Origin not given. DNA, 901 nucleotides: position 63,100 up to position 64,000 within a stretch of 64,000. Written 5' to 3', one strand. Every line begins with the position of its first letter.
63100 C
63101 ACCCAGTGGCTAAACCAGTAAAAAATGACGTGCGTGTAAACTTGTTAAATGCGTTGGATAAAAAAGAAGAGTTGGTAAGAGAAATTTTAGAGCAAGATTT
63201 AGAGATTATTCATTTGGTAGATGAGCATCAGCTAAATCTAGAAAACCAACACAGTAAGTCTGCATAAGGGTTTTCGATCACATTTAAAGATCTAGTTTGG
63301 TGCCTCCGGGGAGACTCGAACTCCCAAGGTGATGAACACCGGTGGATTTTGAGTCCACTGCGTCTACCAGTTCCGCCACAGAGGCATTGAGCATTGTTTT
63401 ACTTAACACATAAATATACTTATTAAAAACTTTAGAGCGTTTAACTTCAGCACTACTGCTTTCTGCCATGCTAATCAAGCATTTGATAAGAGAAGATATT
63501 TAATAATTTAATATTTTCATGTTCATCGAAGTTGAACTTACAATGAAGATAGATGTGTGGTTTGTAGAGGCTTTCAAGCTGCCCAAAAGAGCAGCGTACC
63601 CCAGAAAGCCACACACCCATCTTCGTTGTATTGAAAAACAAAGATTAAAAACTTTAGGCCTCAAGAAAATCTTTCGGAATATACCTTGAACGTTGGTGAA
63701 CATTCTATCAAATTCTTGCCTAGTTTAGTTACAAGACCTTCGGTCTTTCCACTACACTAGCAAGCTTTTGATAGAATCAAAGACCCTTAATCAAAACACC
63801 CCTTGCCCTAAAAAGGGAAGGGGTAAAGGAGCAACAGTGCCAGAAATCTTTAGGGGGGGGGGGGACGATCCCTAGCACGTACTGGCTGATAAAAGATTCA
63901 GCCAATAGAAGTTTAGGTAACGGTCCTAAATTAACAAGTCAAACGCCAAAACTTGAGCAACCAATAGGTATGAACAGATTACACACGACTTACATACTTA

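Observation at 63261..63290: The L-module begins with TAA and sits on or beside the stop codon of co-oriented genes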

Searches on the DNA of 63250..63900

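Call 56: search_rna_families(source=window, start=63250, end=63900, threshold=evalue, max_evalue=1)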
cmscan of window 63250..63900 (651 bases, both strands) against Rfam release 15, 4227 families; matches with E-value up to 1: 4.
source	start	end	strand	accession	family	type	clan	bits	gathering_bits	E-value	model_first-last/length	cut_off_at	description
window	63301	63385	-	RF00005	tRNA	Gene; tRNA;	CL00001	53.9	29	8.6e-11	1-71/71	no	tRNA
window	63545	63624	-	RF00385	IBV_D-RNA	Cis-reg;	-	20.3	35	0.055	1-42/42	no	Infectious bronchitis virus D-RNA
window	63300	63385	+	RF04354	Plastid-ycf2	Cis-reg;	-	19.1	65.7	0.34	1-75/75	no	Plastid-ycf2 5UTR RNA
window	63302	63346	-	RF01684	mascRNA-menRNA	Gene;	-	19.1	42.5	0.37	1-56/56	no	MALAT1-associated small cytoplasmic RNA/MEN beta RNA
